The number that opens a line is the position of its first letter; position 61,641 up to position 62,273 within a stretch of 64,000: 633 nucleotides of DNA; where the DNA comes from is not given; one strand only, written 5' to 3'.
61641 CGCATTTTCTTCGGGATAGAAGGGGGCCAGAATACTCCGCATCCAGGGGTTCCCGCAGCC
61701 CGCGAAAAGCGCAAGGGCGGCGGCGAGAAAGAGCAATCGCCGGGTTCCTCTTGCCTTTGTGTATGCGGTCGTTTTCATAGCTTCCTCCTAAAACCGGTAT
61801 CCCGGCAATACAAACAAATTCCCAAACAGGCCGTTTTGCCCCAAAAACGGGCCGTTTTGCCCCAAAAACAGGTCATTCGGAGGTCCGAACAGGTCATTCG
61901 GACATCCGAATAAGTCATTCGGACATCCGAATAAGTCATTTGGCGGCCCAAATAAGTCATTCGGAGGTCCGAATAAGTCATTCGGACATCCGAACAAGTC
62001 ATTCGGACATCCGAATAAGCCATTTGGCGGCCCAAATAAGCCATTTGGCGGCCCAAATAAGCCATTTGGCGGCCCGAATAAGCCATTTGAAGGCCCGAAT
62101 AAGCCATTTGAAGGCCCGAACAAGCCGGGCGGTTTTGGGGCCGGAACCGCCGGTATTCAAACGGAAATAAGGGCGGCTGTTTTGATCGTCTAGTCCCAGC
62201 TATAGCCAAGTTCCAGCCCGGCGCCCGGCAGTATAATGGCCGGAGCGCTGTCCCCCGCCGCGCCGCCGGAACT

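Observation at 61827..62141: Phased array of ~14 tandem 21-bp units, each with a covarying internal palindrome, upstream of a beta-helix lipoprotein gene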

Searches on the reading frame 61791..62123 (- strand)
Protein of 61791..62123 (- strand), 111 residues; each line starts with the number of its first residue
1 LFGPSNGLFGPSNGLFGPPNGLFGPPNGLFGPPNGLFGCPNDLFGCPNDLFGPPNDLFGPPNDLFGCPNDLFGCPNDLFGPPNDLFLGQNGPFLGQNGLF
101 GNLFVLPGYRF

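Call 29: find_homologous_proteins(query=window:61791-62123:-, max_evalue=0.001)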
Query window:61791-62123:- (111 aa): 1 proteins with E <= 0.001 among 1259 candidates.
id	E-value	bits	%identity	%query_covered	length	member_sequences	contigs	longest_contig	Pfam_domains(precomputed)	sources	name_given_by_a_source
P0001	1.4e-8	53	70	39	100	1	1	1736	-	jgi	jgi:hypothetical protein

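Call 31: find_encoding_contigs(protein=P0001, flank=10000)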
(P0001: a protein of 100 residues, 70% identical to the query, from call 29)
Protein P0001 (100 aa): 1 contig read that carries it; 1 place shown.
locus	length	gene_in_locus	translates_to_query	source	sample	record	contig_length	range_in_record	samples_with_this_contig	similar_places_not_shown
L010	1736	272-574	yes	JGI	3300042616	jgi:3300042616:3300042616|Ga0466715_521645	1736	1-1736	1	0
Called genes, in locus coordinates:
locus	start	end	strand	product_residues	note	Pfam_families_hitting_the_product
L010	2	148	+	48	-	?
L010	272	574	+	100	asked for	-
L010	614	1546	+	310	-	PF13366:PDDEXK_3 (faint), PF13588:HSDR_N_2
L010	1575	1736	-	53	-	?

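Call 51: search_protein_representatives(protein=window:61791-62123:-)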
Query: 111 residues. Proteins with E-value up to 0.001 (for the whole library): 624; up to 1e-10: 89; up to 1e-30: 5. The best 150 are listed.
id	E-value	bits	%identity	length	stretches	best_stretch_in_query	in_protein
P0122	1.7e-90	316.6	44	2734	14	8-83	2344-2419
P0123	2.0e-57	209.4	39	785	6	17-85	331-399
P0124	6.2e-40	152.7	36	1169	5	10-95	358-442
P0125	3.5e-31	124.3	53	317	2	3-85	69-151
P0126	7.2e-31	123.3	58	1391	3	7-87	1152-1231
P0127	2.3e-30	121.6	57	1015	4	5-83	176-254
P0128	3.8e-30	120.9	61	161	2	21-81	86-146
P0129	4.5e-27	111.0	26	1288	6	6-83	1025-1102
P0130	3.1e-26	108.2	38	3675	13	29-87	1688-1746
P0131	3.0e-25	105.0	53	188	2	15-83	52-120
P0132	1.0e-24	103.3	23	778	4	4-101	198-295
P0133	1.0e-24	103.3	52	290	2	5-84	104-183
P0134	5.8e-24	100.9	35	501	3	2-86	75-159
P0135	1.0e-22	96.8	51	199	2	17-86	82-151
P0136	1.1e-21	93.5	52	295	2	11-82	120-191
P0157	3.8e-16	75.5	56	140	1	19-88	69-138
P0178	4.0e-14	69.0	54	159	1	5-83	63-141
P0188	2.2e-12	63.4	55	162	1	9-86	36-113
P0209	6.4e-11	58.6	54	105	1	21-74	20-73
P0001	4.4e-09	52.6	67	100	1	37-81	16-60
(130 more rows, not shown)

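Call 53: find_encoding_contigs(protein=P0157, flank=5000, max_places=4)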
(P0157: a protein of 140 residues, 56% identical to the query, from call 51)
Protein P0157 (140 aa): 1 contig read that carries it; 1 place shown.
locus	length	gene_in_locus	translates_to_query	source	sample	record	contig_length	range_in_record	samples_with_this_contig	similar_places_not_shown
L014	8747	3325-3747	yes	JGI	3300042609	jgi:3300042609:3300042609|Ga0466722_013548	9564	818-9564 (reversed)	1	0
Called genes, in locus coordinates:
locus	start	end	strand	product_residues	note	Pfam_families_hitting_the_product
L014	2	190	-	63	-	?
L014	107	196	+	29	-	-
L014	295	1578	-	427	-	PF00465:Fe-ADH, PF25137:ADH_Fe_C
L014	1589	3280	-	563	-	PF02776:TPP_enzyme_N, PF00205:TPP_enzyme_M, PF02775:TPP_enzyme_C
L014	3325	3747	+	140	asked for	-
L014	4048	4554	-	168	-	PF01967:MoaC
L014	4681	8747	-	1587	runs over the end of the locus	PF00310:GATase_2, PF04898:Glu_syn_central, PF01645:Glu_synthase, PF01493:GXGXG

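Call 54: find_encoding_contigs(protein=P0128, flank=5000, max_places=4)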
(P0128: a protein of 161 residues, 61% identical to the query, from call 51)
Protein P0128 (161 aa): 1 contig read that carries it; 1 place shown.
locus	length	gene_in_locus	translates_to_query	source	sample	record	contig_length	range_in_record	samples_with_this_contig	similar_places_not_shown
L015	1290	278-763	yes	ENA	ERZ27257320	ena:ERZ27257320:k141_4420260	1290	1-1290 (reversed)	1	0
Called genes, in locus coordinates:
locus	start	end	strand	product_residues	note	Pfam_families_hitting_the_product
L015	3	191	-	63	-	?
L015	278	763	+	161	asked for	-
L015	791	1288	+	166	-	?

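Call 58: find_encoding_contigs(protein=P0188, flank=4000, max_places=3)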
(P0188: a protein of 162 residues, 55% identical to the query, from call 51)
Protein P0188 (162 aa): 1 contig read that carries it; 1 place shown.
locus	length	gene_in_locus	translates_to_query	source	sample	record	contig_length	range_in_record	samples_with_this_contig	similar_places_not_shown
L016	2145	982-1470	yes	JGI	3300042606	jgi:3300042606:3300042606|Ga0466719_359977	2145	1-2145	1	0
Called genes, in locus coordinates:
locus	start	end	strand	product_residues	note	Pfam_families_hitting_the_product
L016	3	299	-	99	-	?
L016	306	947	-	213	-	PF04352:ProQ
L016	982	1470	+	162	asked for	-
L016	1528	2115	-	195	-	PF01964:ThiC_Rad_SAM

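Call 59: find_encoding_contigs(protein=P0209, flank=4000, max_places=3)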
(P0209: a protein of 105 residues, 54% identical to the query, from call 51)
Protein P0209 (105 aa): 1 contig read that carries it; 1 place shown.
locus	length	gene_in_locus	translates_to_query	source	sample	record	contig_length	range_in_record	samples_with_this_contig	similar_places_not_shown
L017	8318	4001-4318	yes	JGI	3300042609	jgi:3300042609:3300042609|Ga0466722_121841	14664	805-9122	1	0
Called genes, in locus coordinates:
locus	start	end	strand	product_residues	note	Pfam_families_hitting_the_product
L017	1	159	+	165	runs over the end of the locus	PF04246:RseC_MucC (weak)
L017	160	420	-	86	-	PF01176:eIF-1a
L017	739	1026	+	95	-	-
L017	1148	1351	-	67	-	-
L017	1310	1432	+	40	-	-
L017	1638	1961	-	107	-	-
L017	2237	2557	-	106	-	-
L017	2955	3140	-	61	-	-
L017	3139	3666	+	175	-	-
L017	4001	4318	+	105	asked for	-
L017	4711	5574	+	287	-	PF20424:PilZN3, PF07238:PilZ (weak)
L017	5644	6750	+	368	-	PF14559:TPR_19 (faint), PF07719:TPR_2 (faint), PF13174:TPR_6 (faint), PF13176:TPR_7 (faint), PF13371:TPR_9 (faint), PF13428:TPR_14 (faint), PF23914:TPR_CcmH_CycH, PF13432:TPR_16, +4 more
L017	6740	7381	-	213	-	-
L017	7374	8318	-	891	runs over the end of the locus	PF00133:tRNA-synt_1, PF09334:tRNA-synt_1g, PF13603:tRNA-synt_1_2, PF08264:Anticodon_1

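Call 60: find_encoding_contigs(protein=P0178, flank=4000, max_places=3)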
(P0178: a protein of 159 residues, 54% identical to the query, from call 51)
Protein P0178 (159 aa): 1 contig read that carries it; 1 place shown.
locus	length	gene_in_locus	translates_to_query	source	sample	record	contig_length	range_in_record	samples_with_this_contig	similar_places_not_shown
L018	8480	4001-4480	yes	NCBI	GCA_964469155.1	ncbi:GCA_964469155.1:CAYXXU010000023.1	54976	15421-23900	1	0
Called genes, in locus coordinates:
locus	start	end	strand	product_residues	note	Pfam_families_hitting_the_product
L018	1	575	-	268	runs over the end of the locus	PF02673:BacA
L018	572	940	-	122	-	PF11297:DUF3098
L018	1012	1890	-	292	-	PF18075:FtsX_ECD, PF02687:FtsX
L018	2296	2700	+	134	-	PF00072:Response_reg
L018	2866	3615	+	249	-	PF00072:Response_reg, PF04397:LytTR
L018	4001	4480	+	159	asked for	-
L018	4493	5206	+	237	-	-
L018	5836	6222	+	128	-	-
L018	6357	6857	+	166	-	-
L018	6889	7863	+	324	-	PF02588:YitT_membrane, PF10035:DUF2179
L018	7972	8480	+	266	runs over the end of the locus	PF09603:Fib_succ_major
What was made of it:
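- In L010, L015 and L018 the array ORF ends 12-40 nt before the next gene (calls 31, 54, 60).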

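Call 93: search_protein_families(library=pfam, proteins=[L015:791-1288:+, L018:4493-5203:+], max_evalue=0.01)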
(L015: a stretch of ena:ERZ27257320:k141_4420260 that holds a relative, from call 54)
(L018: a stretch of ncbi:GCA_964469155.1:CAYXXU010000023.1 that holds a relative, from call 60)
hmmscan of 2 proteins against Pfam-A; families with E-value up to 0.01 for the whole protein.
L015:791-1288:+ (166 aa): 0 families

L018:4493-5203:+ (237 aa): 1 family
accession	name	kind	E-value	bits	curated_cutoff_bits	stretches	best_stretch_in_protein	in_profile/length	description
PF18504.6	Csm1_N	-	0.008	16.9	26.3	0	58-89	22-53/70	Csm1 N-terminal domain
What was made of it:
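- Downstream genes share no function, which argues against a regulon (calls 31, 53, 58-60, 93).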

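Call 98: search_protein_families(library=pfam, proteins=[window:61791-62123:-, P0001, P0157, P0188], max_evalue=1)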
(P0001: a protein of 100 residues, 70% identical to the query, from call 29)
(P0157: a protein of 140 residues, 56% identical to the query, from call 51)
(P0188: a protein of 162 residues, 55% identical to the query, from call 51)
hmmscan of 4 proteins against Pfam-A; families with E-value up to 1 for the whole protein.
window:61791-62123:- (111 aa): 1 family
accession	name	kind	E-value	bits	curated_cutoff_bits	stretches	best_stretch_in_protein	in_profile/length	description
PF20808.2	MINT_RAM7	-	0.06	14.1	108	1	4-36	45-77/110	Msx2-interacting protein, RAM7 domain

P0001 (100 aa): 1 family
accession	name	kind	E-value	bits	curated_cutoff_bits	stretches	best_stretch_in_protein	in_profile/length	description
PF00706.22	Toxin_4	-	0.21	12.4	27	0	14-39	8-32/43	Anenome neurotoxin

P0157 (140 aa): 2 families
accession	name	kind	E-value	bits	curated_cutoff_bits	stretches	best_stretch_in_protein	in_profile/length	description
PF21300.2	LbR_Ice_bind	-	0.025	15.1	30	1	73-131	32-91/97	Grass antifreeze beta roll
PF21429.2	Gp44_C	-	0.12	13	27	0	93-102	28-37/58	Sliding-clamp-loader large subunit, C-terminal domain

P0188 (162 aa): 1 family
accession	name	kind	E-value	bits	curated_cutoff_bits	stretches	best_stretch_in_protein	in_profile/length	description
PF12359.13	DUF3645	-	0.1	12.4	25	0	91-97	22-28/33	Protein of unknown function (DUF3645)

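Call 99: search_solved_structures(query=window:61791-62123:-, max_evalue=1)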
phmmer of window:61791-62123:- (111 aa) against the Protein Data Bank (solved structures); distinct sequences matched with E-value up to 1: 1.
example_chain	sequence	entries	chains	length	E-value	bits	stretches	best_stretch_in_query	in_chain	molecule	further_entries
9u93_C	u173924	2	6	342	0.46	13.6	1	9-92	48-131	Fusobacterium nucleatum CbpF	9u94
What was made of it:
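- There are no Pfam or PDB relatives (calls 98, 99).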

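Call 102: search_protein_families(library=padloc, proteins=[L015:791-1288:+, L018:4493-5203:+, L010:614-1543:+], max_evalue=0.01)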
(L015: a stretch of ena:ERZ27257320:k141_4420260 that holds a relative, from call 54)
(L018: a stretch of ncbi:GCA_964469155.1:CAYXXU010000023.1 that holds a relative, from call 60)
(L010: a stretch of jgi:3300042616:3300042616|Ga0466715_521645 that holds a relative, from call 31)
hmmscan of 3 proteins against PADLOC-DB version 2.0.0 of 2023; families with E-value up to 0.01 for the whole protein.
L015:791-1288:+ (166 aa): 0 families

L018:4493-5203:+ (237 aa): 1 family
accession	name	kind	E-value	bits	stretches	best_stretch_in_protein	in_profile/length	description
PDLC04702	PDC-M54A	-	0.0078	11.6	1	49-107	901-959/1621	-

L010:614-1543:+ (310 aa): 1 family
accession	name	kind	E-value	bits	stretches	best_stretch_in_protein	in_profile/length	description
PDLC00943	Cas4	-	0.0071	14.3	0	42-102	52-116/180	CRISPR-associated protein Cas4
